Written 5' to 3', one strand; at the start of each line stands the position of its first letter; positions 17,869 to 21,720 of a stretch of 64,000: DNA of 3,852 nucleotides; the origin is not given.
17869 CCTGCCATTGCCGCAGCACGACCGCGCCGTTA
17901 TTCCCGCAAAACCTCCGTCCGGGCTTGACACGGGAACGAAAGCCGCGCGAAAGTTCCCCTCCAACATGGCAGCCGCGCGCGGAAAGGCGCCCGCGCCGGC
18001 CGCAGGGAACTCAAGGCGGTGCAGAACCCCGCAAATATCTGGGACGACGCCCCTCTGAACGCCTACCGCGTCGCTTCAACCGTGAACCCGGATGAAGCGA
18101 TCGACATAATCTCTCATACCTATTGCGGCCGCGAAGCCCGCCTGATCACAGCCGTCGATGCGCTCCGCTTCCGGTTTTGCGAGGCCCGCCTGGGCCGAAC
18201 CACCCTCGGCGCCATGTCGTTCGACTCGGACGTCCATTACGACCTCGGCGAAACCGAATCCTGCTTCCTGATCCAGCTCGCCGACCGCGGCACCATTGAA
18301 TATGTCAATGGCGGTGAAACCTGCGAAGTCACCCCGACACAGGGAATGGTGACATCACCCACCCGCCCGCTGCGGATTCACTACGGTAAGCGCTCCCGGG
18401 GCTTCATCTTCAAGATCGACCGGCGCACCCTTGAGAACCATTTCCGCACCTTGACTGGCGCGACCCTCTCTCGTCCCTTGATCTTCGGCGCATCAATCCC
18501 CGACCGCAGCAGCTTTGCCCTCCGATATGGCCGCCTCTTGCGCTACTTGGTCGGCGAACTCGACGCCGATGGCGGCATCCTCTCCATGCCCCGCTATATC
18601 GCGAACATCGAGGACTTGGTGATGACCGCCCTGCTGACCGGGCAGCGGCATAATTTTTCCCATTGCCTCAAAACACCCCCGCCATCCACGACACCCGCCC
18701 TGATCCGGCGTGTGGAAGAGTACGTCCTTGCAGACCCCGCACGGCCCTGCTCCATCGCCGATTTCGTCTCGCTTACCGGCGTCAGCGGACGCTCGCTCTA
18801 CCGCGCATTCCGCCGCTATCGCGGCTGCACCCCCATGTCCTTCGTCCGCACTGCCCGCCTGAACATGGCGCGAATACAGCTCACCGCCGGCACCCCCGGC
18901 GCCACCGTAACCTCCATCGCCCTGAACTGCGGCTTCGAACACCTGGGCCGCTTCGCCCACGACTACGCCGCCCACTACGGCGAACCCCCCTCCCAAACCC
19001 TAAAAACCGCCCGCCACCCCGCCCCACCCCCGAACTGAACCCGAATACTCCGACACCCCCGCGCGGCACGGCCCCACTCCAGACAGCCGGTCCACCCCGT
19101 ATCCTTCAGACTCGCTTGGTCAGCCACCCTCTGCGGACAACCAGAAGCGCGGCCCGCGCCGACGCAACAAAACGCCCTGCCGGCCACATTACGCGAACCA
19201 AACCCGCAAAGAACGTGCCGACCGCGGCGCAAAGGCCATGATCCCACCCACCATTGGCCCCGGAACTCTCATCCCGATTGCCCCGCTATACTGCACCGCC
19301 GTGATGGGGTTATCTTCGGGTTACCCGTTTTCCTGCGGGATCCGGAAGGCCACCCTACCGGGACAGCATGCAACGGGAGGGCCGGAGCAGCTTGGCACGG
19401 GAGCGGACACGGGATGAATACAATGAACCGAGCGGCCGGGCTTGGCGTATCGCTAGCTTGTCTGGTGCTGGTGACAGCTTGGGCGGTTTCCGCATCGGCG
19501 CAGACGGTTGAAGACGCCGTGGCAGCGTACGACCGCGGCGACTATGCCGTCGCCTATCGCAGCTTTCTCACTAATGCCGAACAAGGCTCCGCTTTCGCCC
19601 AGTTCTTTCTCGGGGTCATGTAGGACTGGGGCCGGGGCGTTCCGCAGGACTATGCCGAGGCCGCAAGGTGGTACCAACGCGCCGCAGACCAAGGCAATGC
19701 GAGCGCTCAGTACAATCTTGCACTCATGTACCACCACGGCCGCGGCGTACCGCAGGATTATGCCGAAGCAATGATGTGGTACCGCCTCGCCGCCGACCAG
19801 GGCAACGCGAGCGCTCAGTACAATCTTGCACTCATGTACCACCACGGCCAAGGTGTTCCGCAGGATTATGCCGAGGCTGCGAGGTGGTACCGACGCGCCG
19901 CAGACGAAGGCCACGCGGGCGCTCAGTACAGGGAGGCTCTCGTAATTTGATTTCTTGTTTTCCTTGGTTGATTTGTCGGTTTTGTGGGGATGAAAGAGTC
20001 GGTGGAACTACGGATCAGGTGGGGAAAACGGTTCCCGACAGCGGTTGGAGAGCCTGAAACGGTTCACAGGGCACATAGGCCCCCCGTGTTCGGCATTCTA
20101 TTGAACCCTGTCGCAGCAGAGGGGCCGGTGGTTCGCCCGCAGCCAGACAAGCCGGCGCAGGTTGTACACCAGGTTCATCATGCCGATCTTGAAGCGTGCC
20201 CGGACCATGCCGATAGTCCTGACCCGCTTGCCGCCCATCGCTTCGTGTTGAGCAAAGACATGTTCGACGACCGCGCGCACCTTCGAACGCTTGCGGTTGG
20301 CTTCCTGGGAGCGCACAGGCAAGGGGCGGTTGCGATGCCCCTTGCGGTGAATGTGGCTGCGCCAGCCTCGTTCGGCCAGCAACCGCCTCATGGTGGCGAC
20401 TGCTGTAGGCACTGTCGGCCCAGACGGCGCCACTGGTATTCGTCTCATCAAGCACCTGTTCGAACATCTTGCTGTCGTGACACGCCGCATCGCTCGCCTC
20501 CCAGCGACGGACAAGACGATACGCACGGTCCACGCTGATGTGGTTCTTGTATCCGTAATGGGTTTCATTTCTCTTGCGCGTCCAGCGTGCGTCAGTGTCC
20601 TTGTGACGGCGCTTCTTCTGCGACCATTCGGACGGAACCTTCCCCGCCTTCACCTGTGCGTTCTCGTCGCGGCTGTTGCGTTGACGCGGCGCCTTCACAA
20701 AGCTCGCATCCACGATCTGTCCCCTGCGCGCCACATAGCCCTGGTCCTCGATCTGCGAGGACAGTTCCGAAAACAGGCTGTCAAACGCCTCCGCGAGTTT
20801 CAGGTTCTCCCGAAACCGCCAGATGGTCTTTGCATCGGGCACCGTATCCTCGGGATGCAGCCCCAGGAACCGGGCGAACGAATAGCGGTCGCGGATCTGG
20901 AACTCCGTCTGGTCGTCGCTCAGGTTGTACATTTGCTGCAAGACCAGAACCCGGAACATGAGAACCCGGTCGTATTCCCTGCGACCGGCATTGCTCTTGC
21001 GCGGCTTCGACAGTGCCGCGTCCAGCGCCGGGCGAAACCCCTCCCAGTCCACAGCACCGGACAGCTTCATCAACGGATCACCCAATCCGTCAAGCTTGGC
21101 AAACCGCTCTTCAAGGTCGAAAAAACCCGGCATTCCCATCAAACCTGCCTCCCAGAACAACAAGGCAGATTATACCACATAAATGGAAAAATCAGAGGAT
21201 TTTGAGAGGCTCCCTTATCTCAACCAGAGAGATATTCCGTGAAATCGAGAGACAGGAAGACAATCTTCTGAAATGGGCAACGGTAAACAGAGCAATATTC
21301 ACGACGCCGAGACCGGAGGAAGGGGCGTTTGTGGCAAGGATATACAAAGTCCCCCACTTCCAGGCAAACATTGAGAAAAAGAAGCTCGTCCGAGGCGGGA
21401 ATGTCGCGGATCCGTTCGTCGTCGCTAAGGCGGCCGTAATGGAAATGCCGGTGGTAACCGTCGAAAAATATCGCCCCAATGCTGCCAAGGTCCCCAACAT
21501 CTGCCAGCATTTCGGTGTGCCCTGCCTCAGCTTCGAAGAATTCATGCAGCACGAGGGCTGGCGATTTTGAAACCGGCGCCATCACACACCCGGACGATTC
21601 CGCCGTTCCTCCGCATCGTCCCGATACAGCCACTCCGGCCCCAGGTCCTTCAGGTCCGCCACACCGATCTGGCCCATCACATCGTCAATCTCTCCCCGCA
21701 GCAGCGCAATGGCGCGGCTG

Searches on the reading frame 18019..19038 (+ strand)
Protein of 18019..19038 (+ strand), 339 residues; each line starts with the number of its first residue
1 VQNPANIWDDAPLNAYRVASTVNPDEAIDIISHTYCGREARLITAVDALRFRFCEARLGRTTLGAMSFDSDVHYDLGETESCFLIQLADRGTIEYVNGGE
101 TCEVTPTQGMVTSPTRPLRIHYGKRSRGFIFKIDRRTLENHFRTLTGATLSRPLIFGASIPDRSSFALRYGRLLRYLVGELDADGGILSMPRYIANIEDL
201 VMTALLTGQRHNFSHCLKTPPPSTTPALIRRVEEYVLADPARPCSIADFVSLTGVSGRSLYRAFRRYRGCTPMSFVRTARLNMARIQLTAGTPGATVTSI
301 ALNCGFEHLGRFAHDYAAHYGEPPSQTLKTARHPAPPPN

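Call 27: search_protein_families(library=pfam, proteins=[window:18019-19038:+], max_evalue=0.001)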
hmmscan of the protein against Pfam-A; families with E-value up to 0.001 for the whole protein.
window:18019-19038:+ (339 aa): 3 families
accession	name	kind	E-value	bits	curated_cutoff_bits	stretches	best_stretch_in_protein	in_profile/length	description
PF14525.12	AraC_binding_2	-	3.3e-26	92.5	27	1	29-206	3-173/173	AraC-binding-like domain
PF12833.13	HTH_18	-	1.4e-22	80.2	33.6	1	253-329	5-79/80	Helix-turn-helix domain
PF00165.29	HTH_AraC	-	3.9e-10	40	26.6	1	239-276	4-41/42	Bacterial regulatory helix-turn-helix proteins, AraC family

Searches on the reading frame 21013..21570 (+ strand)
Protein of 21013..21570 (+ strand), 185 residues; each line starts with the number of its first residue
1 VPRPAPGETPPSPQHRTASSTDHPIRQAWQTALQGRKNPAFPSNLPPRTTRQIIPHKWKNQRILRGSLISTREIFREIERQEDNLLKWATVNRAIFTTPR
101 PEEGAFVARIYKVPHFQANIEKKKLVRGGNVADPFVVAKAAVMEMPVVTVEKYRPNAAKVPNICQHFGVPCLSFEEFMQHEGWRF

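Call 3: search_protein_families(library=pfam, proteins=[window:21013-21570:+], max_evalue=1)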
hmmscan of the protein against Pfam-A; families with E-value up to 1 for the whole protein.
window:21013-21570:+ (185 aa): 1 family
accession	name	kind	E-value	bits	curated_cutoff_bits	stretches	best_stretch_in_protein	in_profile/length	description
PF14367.12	DUF4411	-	8.4e-25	87.9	23.5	1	58-185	27-159/159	Domain of unknown function (DUF4411)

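Call 4: search_protein_families(library=ncbifam, proteins=[window:21013-21570:+], max_evalue=1)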
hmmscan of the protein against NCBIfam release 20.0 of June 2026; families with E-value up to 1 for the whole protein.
window:21013-21570:+ (185 aa): 0 families
